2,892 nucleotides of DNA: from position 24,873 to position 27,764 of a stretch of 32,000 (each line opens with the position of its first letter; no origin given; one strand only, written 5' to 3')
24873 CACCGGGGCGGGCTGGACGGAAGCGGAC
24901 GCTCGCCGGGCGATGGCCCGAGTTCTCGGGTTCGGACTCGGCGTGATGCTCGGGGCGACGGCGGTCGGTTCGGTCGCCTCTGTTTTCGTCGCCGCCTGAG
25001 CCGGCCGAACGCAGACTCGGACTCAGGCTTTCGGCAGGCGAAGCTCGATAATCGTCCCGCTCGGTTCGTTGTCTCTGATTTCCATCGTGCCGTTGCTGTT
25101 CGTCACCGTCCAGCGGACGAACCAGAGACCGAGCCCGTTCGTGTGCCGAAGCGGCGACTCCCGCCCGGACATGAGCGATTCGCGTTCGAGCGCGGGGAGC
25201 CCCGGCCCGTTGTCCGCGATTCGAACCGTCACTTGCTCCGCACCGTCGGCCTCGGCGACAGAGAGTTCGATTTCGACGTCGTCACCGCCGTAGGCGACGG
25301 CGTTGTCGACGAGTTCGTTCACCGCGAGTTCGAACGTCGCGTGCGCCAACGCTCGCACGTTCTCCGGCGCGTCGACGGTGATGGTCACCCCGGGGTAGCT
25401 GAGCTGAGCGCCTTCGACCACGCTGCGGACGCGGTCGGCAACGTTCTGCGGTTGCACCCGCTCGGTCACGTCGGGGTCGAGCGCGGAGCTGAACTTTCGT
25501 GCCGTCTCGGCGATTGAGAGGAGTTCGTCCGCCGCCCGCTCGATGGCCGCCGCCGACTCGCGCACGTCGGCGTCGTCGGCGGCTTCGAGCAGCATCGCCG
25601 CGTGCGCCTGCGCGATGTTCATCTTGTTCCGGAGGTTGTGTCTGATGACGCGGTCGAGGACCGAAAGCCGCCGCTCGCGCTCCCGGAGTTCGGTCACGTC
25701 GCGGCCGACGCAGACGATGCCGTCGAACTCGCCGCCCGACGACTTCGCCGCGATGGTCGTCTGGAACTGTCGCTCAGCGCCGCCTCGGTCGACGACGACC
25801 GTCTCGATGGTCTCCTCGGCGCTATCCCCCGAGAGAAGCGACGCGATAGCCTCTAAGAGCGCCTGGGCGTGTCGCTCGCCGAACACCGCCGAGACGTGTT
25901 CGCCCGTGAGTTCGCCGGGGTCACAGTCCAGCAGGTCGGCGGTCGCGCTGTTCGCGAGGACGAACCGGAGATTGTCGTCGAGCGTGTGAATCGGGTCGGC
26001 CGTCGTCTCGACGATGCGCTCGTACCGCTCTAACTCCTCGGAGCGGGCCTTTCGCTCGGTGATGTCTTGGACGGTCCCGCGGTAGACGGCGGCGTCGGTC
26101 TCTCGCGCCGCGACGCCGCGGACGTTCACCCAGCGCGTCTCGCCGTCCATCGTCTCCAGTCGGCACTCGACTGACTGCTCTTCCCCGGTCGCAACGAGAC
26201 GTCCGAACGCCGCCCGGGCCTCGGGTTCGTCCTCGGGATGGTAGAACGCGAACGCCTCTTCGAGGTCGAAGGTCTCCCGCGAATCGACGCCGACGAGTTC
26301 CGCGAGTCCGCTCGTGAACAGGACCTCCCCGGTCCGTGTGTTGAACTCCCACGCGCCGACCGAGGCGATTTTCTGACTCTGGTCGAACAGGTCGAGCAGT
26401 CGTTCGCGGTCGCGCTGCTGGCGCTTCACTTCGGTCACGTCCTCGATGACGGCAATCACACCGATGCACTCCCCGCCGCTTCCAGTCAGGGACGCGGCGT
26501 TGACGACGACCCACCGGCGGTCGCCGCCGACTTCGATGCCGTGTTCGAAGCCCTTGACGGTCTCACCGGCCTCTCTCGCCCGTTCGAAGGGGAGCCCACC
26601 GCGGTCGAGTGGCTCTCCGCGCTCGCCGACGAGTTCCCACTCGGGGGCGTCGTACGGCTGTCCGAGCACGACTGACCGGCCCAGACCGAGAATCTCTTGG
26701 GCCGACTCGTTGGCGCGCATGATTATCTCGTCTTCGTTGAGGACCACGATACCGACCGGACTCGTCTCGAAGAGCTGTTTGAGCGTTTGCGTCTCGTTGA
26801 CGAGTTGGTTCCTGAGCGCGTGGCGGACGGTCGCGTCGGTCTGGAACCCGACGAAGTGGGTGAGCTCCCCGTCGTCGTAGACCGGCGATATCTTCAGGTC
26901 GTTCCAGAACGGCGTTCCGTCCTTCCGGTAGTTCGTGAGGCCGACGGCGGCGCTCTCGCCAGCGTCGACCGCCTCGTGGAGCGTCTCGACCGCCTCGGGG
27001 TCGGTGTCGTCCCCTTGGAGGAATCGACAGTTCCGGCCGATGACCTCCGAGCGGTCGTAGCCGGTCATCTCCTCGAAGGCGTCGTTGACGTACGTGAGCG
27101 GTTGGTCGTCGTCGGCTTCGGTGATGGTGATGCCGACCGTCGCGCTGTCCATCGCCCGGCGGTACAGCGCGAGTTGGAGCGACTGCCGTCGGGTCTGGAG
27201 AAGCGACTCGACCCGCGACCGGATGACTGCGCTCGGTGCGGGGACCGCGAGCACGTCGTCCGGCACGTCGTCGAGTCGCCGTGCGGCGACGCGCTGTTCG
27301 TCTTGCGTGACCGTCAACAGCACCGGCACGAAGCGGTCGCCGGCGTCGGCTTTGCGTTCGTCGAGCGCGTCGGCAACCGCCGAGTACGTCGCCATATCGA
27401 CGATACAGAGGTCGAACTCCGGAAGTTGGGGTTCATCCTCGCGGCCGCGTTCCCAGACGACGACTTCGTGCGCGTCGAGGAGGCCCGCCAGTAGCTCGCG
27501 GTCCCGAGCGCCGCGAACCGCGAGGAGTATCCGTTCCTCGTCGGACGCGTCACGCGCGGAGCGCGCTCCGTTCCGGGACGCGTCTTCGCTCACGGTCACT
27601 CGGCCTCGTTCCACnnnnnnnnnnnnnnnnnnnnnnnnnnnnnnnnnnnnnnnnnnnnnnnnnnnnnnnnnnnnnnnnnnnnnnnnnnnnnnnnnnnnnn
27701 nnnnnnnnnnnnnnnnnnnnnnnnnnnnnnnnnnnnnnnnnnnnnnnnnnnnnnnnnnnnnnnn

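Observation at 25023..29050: KaiC-like double ATPase translationally coupled to a LOV histidine kinase, directly beside orc1 and an origin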

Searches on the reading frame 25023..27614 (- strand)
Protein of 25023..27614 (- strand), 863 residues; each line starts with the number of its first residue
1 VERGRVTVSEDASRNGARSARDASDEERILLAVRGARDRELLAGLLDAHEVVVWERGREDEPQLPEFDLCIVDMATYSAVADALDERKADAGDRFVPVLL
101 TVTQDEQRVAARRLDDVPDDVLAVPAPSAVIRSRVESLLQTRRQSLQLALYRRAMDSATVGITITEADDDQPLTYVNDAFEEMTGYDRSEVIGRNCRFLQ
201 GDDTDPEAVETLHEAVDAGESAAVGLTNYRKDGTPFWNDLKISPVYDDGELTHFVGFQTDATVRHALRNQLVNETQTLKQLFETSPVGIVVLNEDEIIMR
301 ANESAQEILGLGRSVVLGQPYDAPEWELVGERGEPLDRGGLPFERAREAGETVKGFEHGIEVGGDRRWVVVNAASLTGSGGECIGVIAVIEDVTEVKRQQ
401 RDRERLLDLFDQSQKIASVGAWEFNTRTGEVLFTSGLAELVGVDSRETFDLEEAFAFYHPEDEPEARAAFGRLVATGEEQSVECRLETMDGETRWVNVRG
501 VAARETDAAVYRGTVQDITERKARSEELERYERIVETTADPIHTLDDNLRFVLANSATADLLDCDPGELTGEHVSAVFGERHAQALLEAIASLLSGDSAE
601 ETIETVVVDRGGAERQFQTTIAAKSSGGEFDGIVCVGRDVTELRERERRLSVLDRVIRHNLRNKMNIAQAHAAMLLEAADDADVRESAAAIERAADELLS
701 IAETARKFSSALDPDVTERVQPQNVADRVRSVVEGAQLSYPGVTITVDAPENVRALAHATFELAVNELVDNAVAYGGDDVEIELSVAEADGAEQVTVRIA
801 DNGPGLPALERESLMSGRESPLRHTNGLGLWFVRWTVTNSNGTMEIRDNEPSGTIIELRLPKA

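Call 5: search_protein_families(library=pfam, proteins=[window:25023-27614:-], max_evalue=0.01)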
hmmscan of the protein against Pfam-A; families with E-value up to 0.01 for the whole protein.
window:25023-27614:- (863 aa): 11 families
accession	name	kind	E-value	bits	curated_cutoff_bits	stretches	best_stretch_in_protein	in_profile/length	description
PF13426.13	PAS_9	-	2.8e-52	175.8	27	4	161-262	3-102/103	PAS domain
PF00989.32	PAS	-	1.1e-46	157.9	22.6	3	150-260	2-112/113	PAS fold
PF08448.16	PAS_4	-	1.6e-43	147.9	23.1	4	536-645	2-110/110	PAS fold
PF13188.13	PAS_8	-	1.7e-25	88.4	21.8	3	150-207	2-55/65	PAS domain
PF08447.18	PAS_3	-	1.9e-22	79.8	25.6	2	437-512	8-84/89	PAS fold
PF02518.31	HATPase_c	-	1.5e-14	54.8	26.4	1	762-862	7-109/111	Histidine kinase-, DNA gyrase B-, and HSP90-like ATPase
PF13581.12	HATPase_c_2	-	1.6e-08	35.1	27.4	1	759-858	30-125/127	Histidine kinase-like ATPase domain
PF13596.12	PAS_10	-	2.8e-05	25.1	22.1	0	537-641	7-106/106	PAS domain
PF12860.13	PAS_7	-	2.8e-05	24.6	27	0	287-400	6-114/115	PAS fold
PF00512.31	HisKA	-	0.0062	17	26.9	0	656-709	8-61/66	His Kinase A (phospho-acceptor) domain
PF13589.12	HATPase_c_3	-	0.0079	16.7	25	0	760-810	2-49/137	Histidine kinase-, DNA gyrase B-, and HSP90-like ATPase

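Call 25: search_solved_structures(query=window:25023-27599:-, max_evalue=0.00001, show_alignments=2)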
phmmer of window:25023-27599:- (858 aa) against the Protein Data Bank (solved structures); distinct sequences matched with E-value up to 0.00001: 165 (the best 60 are shown).
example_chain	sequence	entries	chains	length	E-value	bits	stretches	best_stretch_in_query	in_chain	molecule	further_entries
9vf7_A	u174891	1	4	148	3.4e-33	118.1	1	145-259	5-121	histidine kinase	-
6ph3_A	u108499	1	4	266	5.3e-33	117.4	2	146-273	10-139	Blue-light-activated histidine kinase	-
6pps_A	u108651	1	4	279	5.6e-33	117.3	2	146-273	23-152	Blue-light-activated histidine kinase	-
6ph4_A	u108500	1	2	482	1.2e-32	116.3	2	147-273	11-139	Blue-light-activated histidine kinase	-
9vf8_A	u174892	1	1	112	7.9e-32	113.5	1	155-260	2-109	histidine kinase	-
6hmj_A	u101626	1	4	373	1e-31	113.1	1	144-268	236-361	Putative PAS/PAC sensor protein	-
4gcz_A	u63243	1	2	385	4.5e-30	107.7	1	142-266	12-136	Blue-light photoreceptor, Sensor protein fixL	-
6rhg_A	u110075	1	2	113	7.1e-30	107.1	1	156-260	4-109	Multi-sensor hybrid histidine kinase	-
6y7u_A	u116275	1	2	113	9.8e-30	106.6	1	156-260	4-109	Multi-sensor hybrid histidine kinase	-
2mwg_A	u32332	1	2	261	1.1e-29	106.4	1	142-265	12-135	Blue-light photoreceptor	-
7ab6_A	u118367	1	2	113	2e-29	105.6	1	155-260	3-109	Multi-sensor hybrid histidine kinase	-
7ab7_A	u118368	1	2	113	7.2e-29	103.7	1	155-260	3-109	Multi-sensor hybrid histidine kinase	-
8c05_A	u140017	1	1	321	7.8e-29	103.6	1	150-275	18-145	Sensor domain-containing diguanylate cyclase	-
6rhf_A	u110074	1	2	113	1.3e-28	102.9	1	156-260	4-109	Multi-sensor hybrid histidine kinase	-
2pr5_A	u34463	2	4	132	2.4e-28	102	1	150-263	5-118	Blue-light photoreceptor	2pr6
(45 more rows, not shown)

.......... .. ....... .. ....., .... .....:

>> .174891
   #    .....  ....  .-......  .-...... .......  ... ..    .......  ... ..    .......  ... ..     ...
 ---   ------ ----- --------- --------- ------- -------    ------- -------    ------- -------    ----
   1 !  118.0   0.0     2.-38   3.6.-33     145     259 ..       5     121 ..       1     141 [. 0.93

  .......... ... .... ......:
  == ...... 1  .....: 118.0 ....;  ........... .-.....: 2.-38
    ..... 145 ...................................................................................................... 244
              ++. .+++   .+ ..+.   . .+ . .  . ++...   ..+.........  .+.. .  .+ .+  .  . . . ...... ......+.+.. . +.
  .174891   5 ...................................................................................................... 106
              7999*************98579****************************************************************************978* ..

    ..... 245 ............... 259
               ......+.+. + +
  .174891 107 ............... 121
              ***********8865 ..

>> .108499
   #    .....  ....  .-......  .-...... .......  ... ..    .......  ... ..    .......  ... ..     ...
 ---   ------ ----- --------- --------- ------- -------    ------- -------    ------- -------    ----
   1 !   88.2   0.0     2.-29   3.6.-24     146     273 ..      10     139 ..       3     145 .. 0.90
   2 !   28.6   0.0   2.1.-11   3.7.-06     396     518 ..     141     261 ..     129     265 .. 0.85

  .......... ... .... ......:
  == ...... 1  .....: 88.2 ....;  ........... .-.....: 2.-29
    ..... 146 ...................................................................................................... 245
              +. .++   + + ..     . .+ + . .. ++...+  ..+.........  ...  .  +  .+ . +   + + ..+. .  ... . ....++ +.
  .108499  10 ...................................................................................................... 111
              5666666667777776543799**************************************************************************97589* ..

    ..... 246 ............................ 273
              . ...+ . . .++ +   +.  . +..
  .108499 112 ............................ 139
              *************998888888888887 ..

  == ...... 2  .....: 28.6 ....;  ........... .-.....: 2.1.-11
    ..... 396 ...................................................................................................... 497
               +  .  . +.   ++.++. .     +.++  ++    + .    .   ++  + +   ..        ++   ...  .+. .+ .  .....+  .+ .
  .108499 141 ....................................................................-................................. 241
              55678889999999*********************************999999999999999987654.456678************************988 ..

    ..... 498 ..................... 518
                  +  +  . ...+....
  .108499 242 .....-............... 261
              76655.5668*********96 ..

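Call 37: search_protein_families(library=ncbifam, proteins=[window:25023-27599:-], max_evalue=0.01)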
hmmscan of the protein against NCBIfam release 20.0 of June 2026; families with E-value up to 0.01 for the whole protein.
window:25023-27599:- (858 aa): 52 families (the best 25 are shown)
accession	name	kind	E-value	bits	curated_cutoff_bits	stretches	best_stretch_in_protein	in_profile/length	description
TIGR00229.1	sensory_box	domain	1.1e-58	196.9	22.9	4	143-266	4-126/126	PAS domain S-box protein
NF052652.1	YtvA_fam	equivalog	1.4e-48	165.6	250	2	146-277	2-135/243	YtvA family blue-light photoreceptor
NF010077.0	PRK13559.1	subfamily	4.2e-45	154.2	361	2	143-274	42-175/364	hypothetical protein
NF052306.1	BluLightHisKinLov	equivalog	7.5e-39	133.5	450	1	144-274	22-154/334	blue-light-activated histidine kinase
NF010076.0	PRK13557.1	subfamily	2.3e-37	128.7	631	1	146-267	32-155/540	histidine kinase famiy protein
TIGR02938.1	nifL_nitrog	equivalog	2.4e-35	122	242.45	2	144-397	4-257/494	nitrogen fixation negative regulator NifL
NF008468.0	PRK11360.1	equivalog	6.6e-28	97.4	646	2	526-856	270-607/616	two-component system sensor histidine kinase AtoS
NF041777.1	sens_FixL_Rhizob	equivalog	2.3e-20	72.7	850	2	412-857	5-481/485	sensor protein FixL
NF053781.1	cdiGMPphdstlr2612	equivalog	6.5e-20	70.4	1600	2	358-542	543-733/1268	Tlr1612 family c-di-GMP phosphodiesterase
NF046044.1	PnpS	equivalog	1.8e-19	70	400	1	517-856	48-390/390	two-component system histidine kinase PnpS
TIGR02966.1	phoR_proteo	equivalog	1.6e-18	66.8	334.2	1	521-851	3-329/333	phosphate regulon sensor histidine kinase PhoR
NF052574.1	HisKinEspCMyxo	equivalog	7.7e-18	64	1200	1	137-268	277-410/785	serine histidine kinase EspC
NF007298.0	PRK09776.1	equivalog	8.9e-18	63.6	1135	1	359-647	385-682/1111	diguanylate cyclase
NF047874.1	MASE3_PAS_HK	subfamily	1.8e-17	63.4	560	2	521-648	262-388/655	MASE3 domain-containing sensor histidine kinase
NF052573.1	HisKinEspAMyxo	equivalog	2.6e-16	58.8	1400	1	407-651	134-381/755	serine histidine kinase EspA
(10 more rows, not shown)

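Call 74: find_homologous_proteins(query=window:25023-27599:-, max_evalue=1e-30)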
Query window:25023-27599:- (858 aa): 533 proteins with E <= 1e-30 among 8000 candidates; the best 120 are listed.
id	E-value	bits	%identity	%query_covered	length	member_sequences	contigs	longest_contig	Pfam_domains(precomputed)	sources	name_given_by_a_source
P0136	0.0e+0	1826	98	100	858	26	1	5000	PF13596.13,PF08447.19,PF13426.14,PF13188.14,PF12860.14,PF13581.13,PF08448.17,PF02518.32,PF00989.32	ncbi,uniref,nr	ncbi:sensor histidine kinase [Haloferax volcanii]|uniref:histidine kinase n=1 Tax=Haloferax volcanii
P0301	0.0e+0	1557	84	100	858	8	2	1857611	PF13596.13,PF08447.19,PF13426.14,PF13188.14,PF12860.14,PF13581.13,PF08448.17,PF02518.32,PF00989.32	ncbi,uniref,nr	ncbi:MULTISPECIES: PAS domain S-box protein [Haloferax]|uniref:Blue-light photoreceptor n=1 Tax=Halo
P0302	0.0e+0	1537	83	100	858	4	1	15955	PF13596.13,PF08447.19,PF13426.14,PF13188.14,PF12860.14,PF13581.13,PF08448.17,PF02518.32,PF00989.32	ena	-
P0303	0.0e+0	1522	82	100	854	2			PF13596.13,PF08447.19,PF13426.14,PF13188.14,PF12860.14,PF13581.13,PF08448.17,PF02518.32,PF00989.32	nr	nr:PAS domain S-box protein [Haloferax marisrubri]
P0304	0.0e+0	1519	82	100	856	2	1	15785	PF08447.19,PF13426.14,PF13188.14,PF12860.14,PF13581.13,PF08448.17,PF02518.32,PF00989.32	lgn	-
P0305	0.0e+0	1515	81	100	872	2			PF13596.13,PF08447.19,PF13426.14,PF13188.14,PF12860.14,PF13581.13,PF08448.17,PF02518.32,PF00989.32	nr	nr:PAS domain S-box protein [Haloferax sp. Atlit-4N]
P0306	0.0e+0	1501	81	100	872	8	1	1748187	PF13596.13,PF08447.19,PF13426.14,PF13188.14,PF12860.14,PF13581.13,PF08448.17,PF02518.32,PF00989.32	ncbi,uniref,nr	ncbi:histidine kinase [Haloferax sp. Atlit-6N]|uniref:PAS domain S-box protein n=1 Tax=Haloferax sp.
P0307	0.0e+0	1498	80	100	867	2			PF13596.13,PF08447.19,PF13426.14,PF13188.14,PF12860.14,PF13581.13,PF08448.17,PF02518.32,PF00989.32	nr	nr:PAS domain S-box protein [Haloferax sp. Atlit-12N]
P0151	0.0e+0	1496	81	100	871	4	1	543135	PF13596.13,PF08447.19,PF13426.14,PF13188.14,PF13581.13,PF08448.17,PF02518.32,PF00989.32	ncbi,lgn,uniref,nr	ncbi:PAS-PAC-PAC sensing histidine kinase [Haloferax prahovense DSM 18310]|uniref:histidine kinase n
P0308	0.0e+0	1493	80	100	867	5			PF13596.13,PF08447.19,PF13426.14,PF13188.14,PF12860.14,PF13581.13,PF08448.17,PF02518.32,PF00989.32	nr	nr:PAS domain S-box protein [Haloferax sp. Q22]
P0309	0.0e+0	1039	53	76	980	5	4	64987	PF13596.13,PF08447.19,PF13426.14,PF13188.14,PF12860.14,PF13581.13,PF08448.17,PF02518.32,PF00989.32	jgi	jgi:PAS domain S-box-containing protein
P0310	0.0e+0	1017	52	74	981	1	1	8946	PF13596.13,PF08447.19,PF13426.14,PF13188.14,PF12860.14,PF13581.13,PF08448.17,PF02518.32,PF00989.32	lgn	-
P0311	1.2e-296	1004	50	74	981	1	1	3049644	PF13596.13,PF08447.19,PF13426.14,PF13188.14,PF12860.14,PF13581.13,PF08448.17,PF02518.32,PF00989.32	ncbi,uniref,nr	ncbi:PAS domain S-box protein [Halobaculum limi]|uniref:PAS domain S-box protein n=1 Tax=Halobaculum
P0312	1.1e-292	991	51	76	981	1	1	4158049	PF13596.13,PF08447.19,PF13426.14,PF13188.14,PF12860.14,PF13581.13,PF08448.17,PF02518.32,PF00989.32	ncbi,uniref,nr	ncbi:PAS domain S-box protein [Halosimplex litoreum]|uniref:histidine kinase n=1 Tax=Halosimplex lit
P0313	1.5e-291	988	50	74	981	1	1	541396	PF13596.13,PF08447.19,PF13426.14,PF13188.14,PF12860.14,PF13581.13,PF08448.17,PF02518.32,PF00989.32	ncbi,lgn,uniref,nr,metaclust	ncbi:PAS-PAC-PAC sensing histidine kinase [Halorubrum aidingense JCM 13560]|uniref:histidine kinase 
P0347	1.7e-103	366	28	61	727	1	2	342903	PF08447.19,PF13426.14,PF13188.14,PF13581.13,PF08448.17,PF02518.32,PF00989.32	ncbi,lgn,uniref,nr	ncbi:hypothetical protein GCM10008995_22310 [Halobellus salinus]|uniref:histidine kinase n=1 Tax=Hal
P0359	1.3e-91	326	33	41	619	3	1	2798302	PF08447.19,PF13426.14,PF13188.14,PF13581.13,PF08448.17,PF02518.32,PF00989.32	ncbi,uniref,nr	ncbi:PAS domain S-box protein [Halorientalis litorea]|uniref:PAS domain S-box protein n=1 Tax=Halori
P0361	1.0e-88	317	37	37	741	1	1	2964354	PF08447.19,PF13426.14,PF13188.14,PF13581.13,PF08448.17,PF02518.32,PF00989.32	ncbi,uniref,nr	ncbi:PAS domain S-box protein [Halobaculum rubrum]|uniref:PAS domain S-box protein n=1 Tax=Halobacul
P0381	3.4e-75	272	49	16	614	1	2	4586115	PF08447.19,PF13426.14,PF13188.14,PF08448.17,PF00989.32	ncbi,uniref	ncbi:PAS domain-containing protein [Salinirubellus sp. GCM10025818]|uniref:PAS domain-containing pro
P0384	2.0e-74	269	27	70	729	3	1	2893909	PF08447.19,PF13426.14,PF13188.14,PF13581.13,PF08448.17,PF02518.32,PF00989.32,PF00072.31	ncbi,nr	ncbi:PAS domain-containing protein [Halapricum desulfuricans]|nr:PAS domain-containing protein [Hala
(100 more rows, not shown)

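Call 99: find_encoding_contigs(protein=P0347, flank=4000, max_places=1)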
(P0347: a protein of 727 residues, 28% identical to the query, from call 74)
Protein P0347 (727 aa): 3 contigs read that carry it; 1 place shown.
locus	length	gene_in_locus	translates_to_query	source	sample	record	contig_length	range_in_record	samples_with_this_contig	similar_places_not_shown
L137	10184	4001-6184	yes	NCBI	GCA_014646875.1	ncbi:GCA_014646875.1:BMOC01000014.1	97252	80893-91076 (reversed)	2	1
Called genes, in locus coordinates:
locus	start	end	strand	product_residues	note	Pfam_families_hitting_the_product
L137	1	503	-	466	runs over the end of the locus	PF01909:NTP_transf_2, PF09249:tRNA_NucTransf2, PF21133:CAA_C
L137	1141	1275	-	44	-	-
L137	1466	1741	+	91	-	PF13441:Gly-zipper_YMGG (faint)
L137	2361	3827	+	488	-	PF00154:RecA_N (faint), PF03796:DnaB_C (faint), PF06745:ATPase, PF13481:AAA_25 (weak), PF23442:DUF7125 (faint), PF07088:GvpD_P-loop (faint), PF13481:AAA_25, PF06745:ATPase, +4 more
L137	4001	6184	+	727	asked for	PF08447:PAS_3, PF00989:PAS, PF13188:PAS_8, PF08448:PAS_4, PF13426:PAS_9, PF00989:PAS, PF13426:PAS_9, PF08447:PAS_3, +5 more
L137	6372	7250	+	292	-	PF01798:Nop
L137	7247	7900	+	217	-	PF01269:Fibrillarin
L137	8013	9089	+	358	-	PF04107:GCS2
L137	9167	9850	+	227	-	PF01978:TrmB (weak)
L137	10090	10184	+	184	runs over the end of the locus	PF06146:PsiE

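Call 100: find_encoding_contigs(protein=P0359, flank=4000, max_places=1)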
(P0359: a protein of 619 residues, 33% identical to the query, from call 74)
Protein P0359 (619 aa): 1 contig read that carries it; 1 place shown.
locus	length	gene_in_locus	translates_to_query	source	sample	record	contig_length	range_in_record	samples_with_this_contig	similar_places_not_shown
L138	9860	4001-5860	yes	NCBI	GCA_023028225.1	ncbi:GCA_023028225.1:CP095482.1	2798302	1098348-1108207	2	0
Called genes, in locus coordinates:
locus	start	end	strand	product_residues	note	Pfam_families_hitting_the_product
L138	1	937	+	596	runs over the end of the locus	PF08439:Peptidase_M3_N, PF01432:Peptidase_M3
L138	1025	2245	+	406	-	PF13191:AAA_16 (faint), PF13401:AAA_22 (faint), PF05496:RuvB_N (weak), PF00004:AAA, PF07724:AAA_2 (weak), PF07728:AAA_5 (weak), PF17862:AAA_lid_3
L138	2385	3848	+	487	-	PF00154:RecA_N (faint), PF03796:DnaB_C (faint), PF06745:ATPase, PF13191:AAA_16 (faint), PF23442:DUF7125 (weak), PF07088:GvpD_P-loop (weak), PF13481:AAA_25, PF06745:ATPase, +2 more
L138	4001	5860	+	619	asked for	PF00989:PAS, PF08448:PAS_4, PF13188:PAS_8, PF13426:PAS_9, PF08447:PAS_3, PF00989:PAS, PF08448:PAS_4, PF13426:PAS_9, +3 more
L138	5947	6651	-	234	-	PF00117:GATase, PF01174:SNO (faint), PF07685:GATase_3 (weak)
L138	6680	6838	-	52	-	-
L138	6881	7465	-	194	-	PF03167:UDG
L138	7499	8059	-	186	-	PF01949:Endo_dU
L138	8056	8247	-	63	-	PF19099:DUF5786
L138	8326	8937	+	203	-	PF23023:Anti-Pycsar_Apyc1 (weak), PF00753:Lactamase_B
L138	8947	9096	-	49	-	PF01020:Ribosomal_L40e (weak)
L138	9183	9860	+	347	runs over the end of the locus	PF26684:DUF8230_N, PF26685:DUF8230_C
